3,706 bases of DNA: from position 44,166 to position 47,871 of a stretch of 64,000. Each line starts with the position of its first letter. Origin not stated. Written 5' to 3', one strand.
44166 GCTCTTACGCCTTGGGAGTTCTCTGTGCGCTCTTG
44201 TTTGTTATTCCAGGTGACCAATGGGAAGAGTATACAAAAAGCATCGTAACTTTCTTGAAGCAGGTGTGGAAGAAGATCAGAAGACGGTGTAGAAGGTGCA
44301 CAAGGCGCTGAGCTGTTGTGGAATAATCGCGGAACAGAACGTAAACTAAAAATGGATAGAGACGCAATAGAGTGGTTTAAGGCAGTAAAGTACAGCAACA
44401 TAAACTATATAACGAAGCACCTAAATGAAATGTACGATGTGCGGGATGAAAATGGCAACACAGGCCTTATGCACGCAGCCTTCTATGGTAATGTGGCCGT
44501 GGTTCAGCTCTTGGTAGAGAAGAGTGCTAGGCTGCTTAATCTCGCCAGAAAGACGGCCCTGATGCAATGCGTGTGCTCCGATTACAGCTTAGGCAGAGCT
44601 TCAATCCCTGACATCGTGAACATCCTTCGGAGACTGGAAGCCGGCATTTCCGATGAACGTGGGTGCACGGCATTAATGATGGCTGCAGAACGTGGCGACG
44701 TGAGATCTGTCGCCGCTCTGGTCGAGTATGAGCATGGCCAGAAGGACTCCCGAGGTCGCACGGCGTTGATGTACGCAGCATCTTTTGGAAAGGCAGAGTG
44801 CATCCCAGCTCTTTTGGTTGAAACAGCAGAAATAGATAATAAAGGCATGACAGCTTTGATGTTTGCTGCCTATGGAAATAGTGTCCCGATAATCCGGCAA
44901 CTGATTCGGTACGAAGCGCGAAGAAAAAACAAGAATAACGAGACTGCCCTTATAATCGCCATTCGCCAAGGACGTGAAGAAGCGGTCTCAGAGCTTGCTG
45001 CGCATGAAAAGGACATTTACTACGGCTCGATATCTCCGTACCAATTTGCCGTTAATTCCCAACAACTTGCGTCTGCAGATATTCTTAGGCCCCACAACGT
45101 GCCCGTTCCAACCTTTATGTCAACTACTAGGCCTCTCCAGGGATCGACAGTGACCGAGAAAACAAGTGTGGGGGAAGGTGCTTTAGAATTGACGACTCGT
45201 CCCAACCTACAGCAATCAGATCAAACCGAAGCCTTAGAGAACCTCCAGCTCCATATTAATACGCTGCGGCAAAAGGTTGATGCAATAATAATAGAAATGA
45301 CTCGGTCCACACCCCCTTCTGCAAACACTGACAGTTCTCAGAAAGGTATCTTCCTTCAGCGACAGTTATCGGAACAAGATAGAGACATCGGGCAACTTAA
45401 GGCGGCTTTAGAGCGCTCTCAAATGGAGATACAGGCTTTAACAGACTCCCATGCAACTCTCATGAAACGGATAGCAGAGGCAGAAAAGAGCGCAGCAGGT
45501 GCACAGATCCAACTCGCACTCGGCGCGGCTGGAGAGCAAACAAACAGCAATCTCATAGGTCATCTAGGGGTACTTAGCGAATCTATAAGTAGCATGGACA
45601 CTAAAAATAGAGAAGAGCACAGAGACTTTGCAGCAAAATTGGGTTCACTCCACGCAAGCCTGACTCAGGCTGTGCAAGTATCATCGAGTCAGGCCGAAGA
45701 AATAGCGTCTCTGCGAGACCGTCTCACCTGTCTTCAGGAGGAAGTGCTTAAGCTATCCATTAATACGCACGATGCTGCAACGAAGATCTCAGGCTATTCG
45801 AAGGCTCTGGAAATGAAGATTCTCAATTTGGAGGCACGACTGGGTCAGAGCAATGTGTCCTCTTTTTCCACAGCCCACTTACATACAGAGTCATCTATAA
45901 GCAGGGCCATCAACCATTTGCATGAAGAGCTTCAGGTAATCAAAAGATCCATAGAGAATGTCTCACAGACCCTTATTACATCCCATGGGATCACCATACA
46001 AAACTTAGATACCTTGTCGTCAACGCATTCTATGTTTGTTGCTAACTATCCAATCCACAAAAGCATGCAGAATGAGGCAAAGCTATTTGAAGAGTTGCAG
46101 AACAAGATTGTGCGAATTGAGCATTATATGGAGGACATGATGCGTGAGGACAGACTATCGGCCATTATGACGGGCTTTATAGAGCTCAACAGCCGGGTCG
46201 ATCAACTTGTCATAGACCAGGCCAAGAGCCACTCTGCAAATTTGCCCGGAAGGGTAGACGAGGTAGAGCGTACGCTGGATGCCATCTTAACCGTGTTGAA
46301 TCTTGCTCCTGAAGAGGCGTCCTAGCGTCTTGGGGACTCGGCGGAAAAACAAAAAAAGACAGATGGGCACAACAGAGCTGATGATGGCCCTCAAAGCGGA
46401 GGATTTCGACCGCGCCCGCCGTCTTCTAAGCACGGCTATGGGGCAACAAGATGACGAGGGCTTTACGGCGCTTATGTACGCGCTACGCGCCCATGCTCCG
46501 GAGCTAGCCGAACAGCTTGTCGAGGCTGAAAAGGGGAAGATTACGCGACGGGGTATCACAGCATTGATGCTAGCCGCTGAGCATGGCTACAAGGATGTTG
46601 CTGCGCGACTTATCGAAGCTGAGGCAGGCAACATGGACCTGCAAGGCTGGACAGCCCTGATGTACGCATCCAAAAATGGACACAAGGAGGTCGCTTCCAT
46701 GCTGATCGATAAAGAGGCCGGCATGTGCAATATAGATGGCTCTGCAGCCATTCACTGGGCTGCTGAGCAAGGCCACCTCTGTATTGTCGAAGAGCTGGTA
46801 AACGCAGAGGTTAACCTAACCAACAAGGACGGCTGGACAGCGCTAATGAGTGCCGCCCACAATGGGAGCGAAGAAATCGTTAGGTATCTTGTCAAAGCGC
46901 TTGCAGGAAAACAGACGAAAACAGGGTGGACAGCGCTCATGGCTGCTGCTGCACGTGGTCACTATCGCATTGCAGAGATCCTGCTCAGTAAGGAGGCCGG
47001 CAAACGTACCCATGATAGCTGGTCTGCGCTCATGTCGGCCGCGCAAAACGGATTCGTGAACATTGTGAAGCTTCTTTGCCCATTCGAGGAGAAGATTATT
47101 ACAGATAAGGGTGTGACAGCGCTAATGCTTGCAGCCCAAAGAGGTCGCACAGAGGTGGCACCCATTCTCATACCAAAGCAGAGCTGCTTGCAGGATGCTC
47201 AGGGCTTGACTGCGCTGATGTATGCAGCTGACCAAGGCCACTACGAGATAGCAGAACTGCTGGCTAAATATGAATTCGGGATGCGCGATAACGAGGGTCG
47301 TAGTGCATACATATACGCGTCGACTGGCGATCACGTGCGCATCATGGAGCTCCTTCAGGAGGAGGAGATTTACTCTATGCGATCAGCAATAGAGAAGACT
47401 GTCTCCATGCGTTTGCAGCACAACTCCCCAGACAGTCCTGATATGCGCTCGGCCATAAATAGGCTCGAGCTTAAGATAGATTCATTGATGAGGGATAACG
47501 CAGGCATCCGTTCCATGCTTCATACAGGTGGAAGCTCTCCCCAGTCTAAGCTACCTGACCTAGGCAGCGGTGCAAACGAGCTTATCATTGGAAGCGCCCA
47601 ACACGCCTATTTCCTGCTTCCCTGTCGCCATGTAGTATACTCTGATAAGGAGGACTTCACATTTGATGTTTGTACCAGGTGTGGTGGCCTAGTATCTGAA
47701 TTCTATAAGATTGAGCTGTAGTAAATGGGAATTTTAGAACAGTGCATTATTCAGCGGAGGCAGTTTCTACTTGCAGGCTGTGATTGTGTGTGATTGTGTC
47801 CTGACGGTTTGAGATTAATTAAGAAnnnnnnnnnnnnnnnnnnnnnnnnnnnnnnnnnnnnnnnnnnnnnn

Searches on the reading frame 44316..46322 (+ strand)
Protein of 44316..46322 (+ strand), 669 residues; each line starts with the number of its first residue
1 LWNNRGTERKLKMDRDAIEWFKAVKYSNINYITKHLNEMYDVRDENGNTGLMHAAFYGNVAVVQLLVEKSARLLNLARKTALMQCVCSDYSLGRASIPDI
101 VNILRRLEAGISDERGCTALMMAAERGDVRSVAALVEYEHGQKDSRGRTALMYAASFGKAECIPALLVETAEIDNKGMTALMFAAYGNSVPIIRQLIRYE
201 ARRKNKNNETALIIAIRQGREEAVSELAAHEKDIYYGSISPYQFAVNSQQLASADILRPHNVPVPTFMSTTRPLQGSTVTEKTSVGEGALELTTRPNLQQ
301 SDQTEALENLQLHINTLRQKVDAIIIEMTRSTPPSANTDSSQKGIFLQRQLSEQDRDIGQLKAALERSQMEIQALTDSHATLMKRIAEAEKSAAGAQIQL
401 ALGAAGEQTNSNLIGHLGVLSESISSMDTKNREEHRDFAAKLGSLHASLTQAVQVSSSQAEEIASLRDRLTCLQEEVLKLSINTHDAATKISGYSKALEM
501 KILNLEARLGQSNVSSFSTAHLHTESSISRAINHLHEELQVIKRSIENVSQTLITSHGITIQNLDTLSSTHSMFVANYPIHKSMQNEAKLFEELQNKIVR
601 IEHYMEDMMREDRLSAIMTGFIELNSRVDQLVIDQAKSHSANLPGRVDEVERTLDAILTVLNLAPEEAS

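Call 40: search_protein_families(library=pfam, proteins=[window:44316-46322:+], max_evalue=0.1)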
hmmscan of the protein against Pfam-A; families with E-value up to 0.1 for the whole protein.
window:44316-46322:+ (669 aa): 11 families
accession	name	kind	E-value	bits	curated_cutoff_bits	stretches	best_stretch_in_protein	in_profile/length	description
PF12796.13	Ank_2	-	1.9e-35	121.7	27.3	3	99-174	11-87/90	Ankyrin repeats (3 copies)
PF00023.36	Ank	-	1e-21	76.2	21.1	4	46-72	1-27/33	Ankyrin repeat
PF13637.12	Ank_4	-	2.4e-19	69.4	22.7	2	120-167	1-50/50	Ankyrin repeats (many copies)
PF13606.12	Ank_3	-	1.6e-17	62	22.3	1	46-71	1-26/30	Ankyrin repeat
PF13857.12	Ank_5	-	2.2e-17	63.4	27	1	174-215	13-56/56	Ankyrin repeats (many copies)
PF24521.3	Ank_KRIT1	-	0.00019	21.6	80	1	119-212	21-122/149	KRIT1 ankyrin-repeats domain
PF04102.17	SlyX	-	0.034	15.2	30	1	347-397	8-58/67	SlyX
PF17799.7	RRM_Rrp7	-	0.039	14.2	25.7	0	568-644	38-111/161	Rrp7 RRM-like N-terminal domain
PF12997.12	DUF3881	-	0.043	13.5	27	0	191-235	149-193/283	Domain of unknown function, E. rectale Gene description (DUF3881)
PF16515.11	HIP1_clath_bdg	-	0.087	13.7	28.8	0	254-335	2-82/99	Clathrin-binding domain of Huntingtin-interacting protein 1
PF17946.7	RecC_C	-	0.091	13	22.6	0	363-454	45-134/202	RecC C-terminal domain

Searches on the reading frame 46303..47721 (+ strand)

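Call 3: search_protein_families(library=pfam, proteins=[window:46303-47721:+], max_evalue=1)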
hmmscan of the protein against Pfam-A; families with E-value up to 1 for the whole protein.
window:46303-47721:+ (472 aa): 8 families
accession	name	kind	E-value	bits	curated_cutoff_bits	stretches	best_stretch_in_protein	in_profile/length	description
PF12796.13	Ank_2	-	4.8e-70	232.6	27.3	5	150-233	1-85/90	Ankyrin repeats (3 copies)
PF00023.36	Ank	-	7.3e-52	170.8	21.1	8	114-144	1-28/33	Ankyrin repeat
PF13637.12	Ank_4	-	3.6e-41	138.7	22.7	6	150-197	1-50/50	Ankyrin repeats (many copies)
PF13606.12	Ank_3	-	7.5e-38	124.1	22.3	5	176-198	1-23/30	Ankyrin repeat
PF13857.12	Ank_5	-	4e-30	104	27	6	300-339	15-56/56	Ankyrin repeats (many copies)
PF24521.3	Ank_KRIT1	-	1.1e-08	35.3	80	3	151-232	23-109/149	KRIT1 ankyrin-repeats domain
PF07219.19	HemY_N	-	0.00086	19.8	31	1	12-64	52-104/107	HemY protein N-terminus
PF00619.27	CARD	-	0.1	13.1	23.9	1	31-72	42-82/85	Caspase recruitment domain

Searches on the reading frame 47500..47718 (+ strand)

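Call 40: search_protein_families(library=pfam, proteins=[window:47500-47718:+], max_evalue=0.1)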
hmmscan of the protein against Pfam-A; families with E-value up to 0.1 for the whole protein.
window:47500-47718:+ (73 aa): 2 families
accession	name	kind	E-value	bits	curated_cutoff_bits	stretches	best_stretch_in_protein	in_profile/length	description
PF13453.11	Zn_ribbon_TFIIB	-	0.047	13.5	22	1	49-64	13-28/41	Transcription factor zinc-finger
PF25017.1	zf-C2HC_3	-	0.06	13.7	24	0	56-67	24-35/47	C2HC zinc finger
